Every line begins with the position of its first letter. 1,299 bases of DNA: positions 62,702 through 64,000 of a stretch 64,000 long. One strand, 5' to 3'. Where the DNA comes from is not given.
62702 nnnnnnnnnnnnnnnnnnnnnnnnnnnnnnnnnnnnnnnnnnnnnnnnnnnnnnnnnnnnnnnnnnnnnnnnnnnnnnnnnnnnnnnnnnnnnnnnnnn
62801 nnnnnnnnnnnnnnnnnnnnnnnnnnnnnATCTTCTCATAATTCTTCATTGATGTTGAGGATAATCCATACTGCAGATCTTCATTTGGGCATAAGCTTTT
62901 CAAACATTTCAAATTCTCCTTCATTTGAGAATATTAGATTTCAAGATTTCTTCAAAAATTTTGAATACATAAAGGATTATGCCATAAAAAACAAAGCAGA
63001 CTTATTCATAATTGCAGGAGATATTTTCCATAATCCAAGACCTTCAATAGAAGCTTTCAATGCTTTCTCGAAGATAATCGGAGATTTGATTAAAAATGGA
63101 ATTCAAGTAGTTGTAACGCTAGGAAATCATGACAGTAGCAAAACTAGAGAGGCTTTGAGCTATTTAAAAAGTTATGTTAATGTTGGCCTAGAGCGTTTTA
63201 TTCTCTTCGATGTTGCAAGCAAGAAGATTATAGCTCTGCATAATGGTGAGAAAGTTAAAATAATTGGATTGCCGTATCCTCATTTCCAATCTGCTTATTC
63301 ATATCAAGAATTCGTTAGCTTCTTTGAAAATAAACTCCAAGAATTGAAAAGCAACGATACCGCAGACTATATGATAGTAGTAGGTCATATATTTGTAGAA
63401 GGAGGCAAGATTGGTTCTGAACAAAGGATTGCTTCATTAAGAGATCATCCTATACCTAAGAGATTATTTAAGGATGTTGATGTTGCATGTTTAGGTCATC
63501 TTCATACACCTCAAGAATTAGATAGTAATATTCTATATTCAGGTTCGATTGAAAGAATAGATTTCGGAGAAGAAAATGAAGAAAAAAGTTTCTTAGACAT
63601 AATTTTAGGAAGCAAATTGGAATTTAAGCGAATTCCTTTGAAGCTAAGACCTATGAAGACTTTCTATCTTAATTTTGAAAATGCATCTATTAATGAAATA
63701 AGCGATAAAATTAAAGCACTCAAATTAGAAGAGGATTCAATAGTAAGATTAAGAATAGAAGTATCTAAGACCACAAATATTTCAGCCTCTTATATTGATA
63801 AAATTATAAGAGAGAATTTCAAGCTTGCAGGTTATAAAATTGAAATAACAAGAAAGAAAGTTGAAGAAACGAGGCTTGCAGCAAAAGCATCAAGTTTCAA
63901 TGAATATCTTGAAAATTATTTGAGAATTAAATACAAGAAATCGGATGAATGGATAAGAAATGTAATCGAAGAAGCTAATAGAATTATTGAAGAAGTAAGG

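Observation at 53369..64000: Replication and repair super-cluster: orc1 / wHTH / rfcS / rfcL ... GINS / mcm / hel308 / mre11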

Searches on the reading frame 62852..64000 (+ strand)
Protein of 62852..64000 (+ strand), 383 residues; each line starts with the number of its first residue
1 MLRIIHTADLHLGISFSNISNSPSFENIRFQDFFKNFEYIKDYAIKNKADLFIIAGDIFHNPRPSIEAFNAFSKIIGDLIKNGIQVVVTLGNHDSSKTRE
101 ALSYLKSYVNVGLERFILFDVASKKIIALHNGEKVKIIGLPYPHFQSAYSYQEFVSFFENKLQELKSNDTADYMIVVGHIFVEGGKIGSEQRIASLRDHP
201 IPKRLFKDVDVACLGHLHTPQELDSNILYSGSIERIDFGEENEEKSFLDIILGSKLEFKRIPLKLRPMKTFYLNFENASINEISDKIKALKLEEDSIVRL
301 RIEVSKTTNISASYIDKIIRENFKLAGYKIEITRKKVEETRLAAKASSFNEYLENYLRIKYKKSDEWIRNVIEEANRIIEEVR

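Call 6: search_protein_families(library=pfam, proteins=[window:62852-64000:+], max_evalue=0.01)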
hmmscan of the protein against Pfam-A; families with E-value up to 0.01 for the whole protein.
window:62852-64000:+ (383 aa): 2 families
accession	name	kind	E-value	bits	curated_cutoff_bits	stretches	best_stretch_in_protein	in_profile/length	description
PF00149.33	Metallophos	-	7.4e-18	66.1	21.5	1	2-220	1-191/191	Calcineurin-like phosphoesterase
PF12850.12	Metallophos_2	-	0.0003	21.3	27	0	44-221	23-120/154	Calcineurin-like phosphoesterase superfamily domain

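Call 9: search_protein_families(library=ncbifam, proteins=[window:62852-64000:+], max_evalue=0.00001)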
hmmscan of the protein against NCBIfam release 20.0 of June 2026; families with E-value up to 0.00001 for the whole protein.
window:62852-64000:+ (383 aa): 7 families
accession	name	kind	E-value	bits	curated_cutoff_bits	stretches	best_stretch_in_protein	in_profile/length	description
TIGR00619.1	sbcd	subfamily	1.2e-33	117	77.65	1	2-245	1-251/252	exonuclease subunit SbcD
NF041753.2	sbcd_Staph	equivalog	3.7e-22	78.7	480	1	3-290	2-284/375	exonuclease subunit SbcD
NF008206.2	PRK10966.1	equivalog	3.9e-20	72.3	450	2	2-107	1-102/380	exonuclease subunit SbcD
NF041030.1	Mre11_Halo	equivalog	5e-17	62.1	550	1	1-103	1-96/361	DNA double-strand break repair protein Mre11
NF041031.1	Mre11_Sulfo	equivalog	6.3e-14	52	500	1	4-373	2-354/374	DNA double-strand break repair protein Mre11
NF041029.1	Mre11_Pyroc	equivalog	1.7e-13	50.2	600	1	3-102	2-94/438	DNA double-strand break repair protein Mre11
NF041754.1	sbcd_Bac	equivalog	2.7e-11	43.3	750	1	2-264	1-273/390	exonuclease subunit SbcD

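Call 18: search_solved_structures(query=window:62852-64000:+, max_evalue=0.001)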
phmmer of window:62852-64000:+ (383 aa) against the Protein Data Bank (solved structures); distinct sequences matched with E-value up to 0.001: 18.
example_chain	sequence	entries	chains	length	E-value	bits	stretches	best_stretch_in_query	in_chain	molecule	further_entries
4o24_A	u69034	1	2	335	2.1e-26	96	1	2-285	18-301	Exonuclease, putative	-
2q8u_A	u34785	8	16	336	2.2e-26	96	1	2-285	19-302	Exonuclease, putative | Nuclease SbcCD subunit D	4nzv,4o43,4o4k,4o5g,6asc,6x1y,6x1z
3qg5_C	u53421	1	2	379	4.4e-26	95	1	2-360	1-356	Mre11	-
3tho_B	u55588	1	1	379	2.3e-25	92.6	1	2-372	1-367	Exonuclease, putative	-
3thn_A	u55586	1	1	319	2.6e-25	92.5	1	2-287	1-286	Exonuclease, putative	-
7dog_A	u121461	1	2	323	1.2e-15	60.7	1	1-272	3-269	Nuclease SbcCD subunit D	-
4lty_C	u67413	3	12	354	2.4e-10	43.2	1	2-110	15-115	Exonuclease subunit SbcD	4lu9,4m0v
6s6v_A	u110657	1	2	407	5.5e-10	42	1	2-110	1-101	Nuclease SbcCD subunit D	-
7yzo_A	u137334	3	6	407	7.2e-09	38.4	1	2-110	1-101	Nuclease SbcCD subunit D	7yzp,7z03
1ii7_A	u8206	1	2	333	8.9e-09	38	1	3-241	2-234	Mre11 nuclease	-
6s85_A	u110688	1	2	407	9.9e-09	37.9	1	2-110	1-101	Nuclease SbcCD subunit D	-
3dsc_A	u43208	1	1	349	9.9e-09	37.9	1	3-241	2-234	DNA double-strand break repair protein mre11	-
4hd0_A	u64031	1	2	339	3.5e-08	36.1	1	3-241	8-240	DNA double-strand break repair protein Mre11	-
3dsd_A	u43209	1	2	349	1.4e-07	34.1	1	3-241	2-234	DNA double-strand break repair protein mre11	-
1s8e_A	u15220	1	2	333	1.2e-06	31.1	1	3-241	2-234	exonuclease putative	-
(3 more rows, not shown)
